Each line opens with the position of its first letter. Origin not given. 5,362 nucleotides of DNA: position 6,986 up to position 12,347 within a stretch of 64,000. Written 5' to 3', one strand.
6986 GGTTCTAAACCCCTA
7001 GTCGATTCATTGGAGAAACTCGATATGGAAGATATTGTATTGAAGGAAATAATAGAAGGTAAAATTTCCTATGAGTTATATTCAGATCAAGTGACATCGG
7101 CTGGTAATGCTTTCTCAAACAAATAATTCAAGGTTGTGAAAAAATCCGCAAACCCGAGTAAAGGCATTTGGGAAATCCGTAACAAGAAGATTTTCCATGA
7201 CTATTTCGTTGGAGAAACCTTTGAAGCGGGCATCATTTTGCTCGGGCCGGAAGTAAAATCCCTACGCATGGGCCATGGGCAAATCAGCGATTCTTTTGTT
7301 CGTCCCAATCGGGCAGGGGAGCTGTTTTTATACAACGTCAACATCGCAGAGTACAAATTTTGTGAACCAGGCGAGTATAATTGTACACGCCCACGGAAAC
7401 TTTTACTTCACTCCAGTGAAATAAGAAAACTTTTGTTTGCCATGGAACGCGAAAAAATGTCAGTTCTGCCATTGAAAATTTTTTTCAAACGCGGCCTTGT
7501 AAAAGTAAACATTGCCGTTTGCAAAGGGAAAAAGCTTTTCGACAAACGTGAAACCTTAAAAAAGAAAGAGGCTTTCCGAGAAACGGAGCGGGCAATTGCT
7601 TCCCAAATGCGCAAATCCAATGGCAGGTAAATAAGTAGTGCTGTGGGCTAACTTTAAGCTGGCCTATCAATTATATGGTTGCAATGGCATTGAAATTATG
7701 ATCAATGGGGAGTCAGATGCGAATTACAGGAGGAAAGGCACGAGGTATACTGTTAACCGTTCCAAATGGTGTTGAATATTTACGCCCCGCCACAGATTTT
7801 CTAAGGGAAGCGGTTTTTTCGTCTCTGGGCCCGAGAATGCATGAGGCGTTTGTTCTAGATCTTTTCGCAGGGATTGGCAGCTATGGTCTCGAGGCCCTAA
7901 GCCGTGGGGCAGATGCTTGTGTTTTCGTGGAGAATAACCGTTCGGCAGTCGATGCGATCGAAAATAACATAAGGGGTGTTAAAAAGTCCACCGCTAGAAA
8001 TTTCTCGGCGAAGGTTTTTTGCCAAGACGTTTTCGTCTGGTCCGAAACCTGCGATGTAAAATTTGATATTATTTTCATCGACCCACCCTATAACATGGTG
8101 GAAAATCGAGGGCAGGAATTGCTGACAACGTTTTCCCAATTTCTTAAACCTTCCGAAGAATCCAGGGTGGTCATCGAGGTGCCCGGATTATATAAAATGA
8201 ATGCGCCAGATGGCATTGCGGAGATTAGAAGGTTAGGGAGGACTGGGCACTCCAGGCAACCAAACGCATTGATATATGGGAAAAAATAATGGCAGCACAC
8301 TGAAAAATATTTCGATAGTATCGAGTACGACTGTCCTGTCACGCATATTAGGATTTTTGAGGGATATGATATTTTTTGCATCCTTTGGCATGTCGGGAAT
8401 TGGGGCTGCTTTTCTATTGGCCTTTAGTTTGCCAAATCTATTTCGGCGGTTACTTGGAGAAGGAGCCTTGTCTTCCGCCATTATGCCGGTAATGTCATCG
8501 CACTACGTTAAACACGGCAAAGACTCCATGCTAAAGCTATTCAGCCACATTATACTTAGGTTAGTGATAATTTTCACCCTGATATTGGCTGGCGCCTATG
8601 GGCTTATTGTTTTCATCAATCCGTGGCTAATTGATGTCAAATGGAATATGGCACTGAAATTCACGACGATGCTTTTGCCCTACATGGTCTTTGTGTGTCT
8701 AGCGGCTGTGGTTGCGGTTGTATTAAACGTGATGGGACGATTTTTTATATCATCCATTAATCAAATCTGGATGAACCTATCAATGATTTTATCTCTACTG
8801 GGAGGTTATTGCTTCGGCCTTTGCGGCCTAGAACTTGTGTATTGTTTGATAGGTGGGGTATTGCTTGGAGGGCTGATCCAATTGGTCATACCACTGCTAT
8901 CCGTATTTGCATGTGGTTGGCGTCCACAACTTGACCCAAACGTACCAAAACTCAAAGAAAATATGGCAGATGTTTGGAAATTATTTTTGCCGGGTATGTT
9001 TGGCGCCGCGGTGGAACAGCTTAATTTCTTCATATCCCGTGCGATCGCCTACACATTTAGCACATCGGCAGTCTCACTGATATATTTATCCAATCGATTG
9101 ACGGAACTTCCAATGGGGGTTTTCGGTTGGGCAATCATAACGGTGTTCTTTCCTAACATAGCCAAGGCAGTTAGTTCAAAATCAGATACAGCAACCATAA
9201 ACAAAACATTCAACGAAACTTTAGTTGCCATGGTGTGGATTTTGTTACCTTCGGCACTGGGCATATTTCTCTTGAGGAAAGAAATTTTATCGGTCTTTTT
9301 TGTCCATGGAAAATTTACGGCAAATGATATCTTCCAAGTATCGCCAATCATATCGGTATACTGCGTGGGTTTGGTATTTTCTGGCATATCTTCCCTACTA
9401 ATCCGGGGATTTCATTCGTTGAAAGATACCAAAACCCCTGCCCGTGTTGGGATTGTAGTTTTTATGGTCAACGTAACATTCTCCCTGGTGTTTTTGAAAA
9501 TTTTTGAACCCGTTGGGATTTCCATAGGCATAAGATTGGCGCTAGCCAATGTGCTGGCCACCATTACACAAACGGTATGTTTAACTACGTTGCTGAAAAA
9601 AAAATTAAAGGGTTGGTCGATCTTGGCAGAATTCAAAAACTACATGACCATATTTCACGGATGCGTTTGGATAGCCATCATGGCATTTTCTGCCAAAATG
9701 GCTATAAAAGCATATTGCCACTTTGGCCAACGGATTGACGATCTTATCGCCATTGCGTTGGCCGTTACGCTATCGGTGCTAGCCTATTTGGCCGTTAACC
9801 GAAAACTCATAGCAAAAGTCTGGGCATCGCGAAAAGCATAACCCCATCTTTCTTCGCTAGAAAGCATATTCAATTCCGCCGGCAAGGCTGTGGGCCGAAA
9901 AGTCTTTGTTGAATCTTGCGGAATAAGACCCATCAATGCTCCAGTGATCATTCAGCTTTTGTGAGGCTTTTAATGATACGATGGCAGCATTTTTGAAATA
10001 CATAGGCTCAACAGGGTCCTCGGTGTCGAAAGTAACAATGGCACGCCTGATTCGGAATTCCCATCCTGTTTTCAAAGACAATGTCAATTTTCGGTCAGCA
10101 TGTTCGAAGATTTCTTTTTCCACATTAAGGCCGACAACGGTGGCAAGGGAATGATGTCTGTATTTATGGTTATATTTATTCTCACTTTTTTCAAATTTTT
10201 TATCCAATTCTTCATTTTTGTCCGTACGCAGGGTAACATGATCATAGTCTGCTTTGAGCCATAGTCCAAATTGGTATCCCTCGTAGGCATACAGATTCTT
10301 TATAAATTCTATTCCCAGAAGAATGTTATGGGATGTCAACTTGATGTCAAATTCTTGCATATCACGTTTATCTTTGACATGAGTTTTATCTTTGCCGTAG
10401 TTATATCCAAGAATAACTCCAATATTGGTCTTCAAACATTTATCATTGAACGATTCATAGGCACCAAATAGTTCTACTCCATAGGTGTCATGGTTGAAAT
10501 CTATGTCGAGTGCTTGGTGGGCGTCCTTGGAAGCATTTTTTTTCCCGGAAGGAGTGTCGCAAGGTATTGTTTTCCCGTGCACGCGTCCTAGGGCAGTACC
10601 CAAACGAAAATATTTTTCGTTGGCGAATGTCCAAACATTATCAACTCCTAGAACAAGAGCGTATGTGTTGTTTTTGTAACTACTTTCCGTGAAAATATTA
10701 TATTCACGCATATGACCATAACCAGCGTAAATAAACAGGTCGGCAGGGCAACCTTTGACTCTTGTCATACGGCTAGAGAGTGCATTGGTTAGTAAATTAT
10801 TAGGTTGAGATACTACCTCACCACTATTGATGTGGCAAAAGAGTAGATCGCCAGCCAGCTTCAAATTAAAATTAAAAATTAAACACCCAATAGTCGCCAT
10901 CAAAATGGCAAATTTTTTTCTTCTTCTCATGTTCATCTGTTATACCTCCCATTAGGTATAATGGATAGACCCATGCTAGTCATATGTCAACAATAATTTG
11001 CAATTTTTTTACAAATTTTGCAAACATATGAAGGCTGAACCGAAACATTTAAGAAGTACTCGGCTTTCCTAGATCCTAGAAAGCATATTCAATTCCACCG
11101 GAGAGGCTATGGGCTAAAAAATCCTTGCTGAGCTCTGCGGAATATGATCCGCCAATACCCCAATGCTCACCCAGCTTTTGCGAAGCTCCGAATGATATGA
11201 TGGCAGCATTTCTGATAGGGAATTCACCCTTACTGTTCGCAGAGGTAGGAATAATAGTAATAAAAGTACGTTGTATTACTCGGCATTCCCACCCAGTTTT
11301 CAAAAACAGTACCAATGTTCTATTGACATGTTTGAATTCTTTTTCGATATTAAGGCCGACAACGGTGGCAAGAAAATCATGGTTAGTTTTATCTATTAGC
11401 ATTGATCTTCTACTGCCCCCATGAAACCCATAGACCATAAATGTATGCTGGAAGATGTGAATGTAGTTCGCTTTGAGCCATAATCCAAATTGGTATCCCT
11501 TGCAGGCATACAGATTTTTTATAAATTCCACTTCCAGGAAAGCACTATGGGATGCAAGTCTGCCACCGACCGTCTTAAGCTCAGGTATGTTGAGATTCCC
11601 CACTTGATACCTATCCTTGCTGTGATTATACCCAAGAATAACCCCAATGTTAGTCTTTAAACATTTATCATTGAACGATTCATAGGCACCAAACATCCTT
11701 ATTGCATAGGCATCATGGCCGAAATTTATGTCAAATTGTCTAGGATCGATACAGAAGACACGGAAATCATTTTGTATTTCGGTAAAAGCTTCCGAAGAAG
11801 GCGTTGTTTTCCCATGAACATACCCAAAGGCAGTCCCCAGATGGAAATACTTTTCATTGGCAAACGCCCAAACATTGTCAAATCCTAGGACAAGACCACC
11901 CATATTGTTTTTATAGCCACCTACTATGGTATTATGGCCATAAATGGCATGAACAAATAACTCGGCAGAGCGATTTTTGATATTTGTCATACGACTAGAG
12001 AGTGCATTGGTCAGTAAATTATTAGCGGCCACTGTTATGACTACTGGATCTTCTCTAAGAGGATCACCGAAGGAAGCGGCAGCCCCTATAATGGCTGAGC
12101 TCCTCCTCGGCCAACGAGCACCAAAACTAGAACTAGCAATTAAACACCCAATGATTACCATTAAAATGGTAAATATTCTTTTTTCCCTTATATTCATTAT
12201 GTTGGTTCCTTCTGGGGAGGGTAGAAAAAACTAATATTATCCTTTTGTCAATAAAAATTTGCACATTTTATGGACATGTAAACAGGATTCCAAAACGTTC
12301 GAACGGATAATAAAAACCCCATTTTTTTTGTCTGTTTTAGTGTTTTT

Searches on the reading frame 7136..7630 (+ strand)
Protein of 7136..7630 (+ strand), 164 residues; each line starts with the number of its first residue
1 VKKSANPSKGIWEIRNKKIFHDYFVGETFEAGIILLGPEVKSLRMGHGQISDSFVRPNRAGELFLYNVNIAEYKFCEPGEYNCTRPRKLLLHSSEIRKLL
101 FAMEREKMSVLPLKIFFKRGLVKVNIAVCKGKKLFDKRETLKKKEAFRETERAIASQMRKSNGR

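Call 10: search_protein_families(library=pfam, proteins=[window:7136-7630:+], max_evalue=0.00001)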
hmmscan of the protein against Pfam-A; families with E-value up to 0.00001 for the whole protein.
window:7136-7630:+ (164 aa): 1 family
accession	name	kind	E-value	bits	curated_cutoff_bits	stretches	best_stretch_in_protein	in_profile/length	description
PF01668.23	SmpB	-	1.8e-48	164.5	27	1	14-154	2-141/143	SmpB protein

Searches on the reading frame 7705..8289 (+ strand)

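Call 10: search_protein_families(library=pfam, proteins=[window:7705-8289:+], max_evalue=0.00001)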
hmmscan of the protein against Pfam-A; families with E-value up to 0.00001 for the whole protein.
window:7705-8289:+ (194 aa): 2 families
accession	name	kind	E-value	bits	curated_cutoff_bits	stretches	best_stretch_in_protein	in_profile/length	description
PF03602.21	Cons_hypoth95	-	1.3e-35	123.1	24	1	5-165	1-158/182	Conserved hypothetical protein 95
PF05175.20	MTS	-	1.4e-06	28.5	23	1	46-157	31-140/170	Methyltransferase small domain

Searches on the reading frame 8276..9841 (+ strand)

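Call 10: search_protein_families(library=pfam, proteins=[window:8276-9841:+], max_evalue=0.00001)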
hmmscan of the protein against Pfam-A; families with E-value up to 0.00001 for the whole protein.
window:8276-9841:+ (521 aa): 1 family
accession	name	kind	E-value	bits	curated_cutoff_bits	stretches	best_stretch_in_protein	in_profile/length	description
PF03023.19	MurJ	-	6.3e-79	266.1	27.4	1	36-470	4-426/451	Lipid II flippase MurJ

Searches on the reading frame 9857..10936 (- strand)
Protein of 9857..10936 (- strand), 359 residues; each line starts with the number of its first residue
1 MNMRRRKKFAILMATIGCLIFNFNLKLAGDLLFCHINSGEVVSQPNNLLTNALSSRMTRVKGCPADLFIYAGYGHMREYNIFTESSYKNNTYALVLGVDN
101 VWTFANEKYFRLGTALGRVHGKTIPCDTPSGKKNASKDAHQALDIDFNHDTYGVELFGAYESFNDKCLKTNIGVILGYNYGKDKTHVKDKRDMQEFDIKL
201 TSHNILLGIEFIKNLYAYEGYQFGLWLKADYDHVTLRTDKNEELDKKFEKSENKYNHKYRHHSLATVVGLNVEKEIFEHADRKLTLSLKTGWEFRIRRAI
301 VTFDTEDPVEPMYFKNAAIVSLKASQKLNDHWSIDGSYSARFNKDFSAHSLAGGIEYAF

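Call 9: search_protein_families(library=pfam, proteins=[window:9857-10936:-], max_evalue=0.00001)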
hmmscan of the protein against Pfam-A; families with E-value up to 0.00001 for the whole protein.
window:9857-10936:- (359 aa): 0 families

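Call 40: search_protein_families(library=ncbifam, proteins=[window:9857-10936:-], max_evalue=0.1)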
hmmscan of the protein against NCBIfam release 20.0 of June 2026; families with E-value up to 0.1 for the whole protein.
window:9857-10936:- (359 aa): 1 family
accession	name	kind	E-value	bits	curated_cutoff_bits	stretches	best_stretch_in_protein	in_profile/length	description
TIGR01414.1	autotrans_barl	domain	6.6e-05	22.1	16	0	246-359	317-432/432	autotransporter outer membrane beta-barrel domain-containing protein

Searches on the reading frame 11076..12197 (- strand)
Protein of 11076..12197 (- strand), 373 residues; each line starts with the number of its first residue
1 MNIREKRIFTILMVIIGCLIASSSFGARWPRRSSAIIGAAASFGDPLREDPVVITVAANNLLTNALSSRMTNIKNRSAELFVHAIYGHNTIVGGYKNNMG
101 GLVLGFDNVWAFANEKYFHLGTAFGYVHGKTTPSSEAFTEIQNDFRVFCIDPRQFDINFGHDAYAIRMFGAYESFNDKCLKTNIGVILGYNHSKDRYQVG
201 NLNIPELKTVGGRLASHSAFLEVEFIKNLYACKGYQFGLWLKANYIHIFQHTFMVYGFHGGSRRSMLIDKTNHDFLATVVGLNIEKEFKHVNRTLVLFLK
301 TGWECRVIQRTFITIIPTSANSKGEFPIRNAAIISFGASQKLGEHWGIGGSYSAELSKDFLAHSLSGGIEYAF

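Call 9: search_protein_families(library=pfam, proteins=[window:11076-12197:-], max_evalue=0.00001)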
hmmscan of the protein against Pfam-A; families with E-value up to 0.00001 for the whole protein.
window:11076-12197:- (373 aa): 1 family
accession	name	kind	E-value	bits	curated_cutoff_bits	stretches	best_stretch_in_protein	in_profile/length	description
PF03797.25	Autotransporter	-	1.9e-08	34.8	26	1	87-353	8-255/255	Autotransporter beta-domain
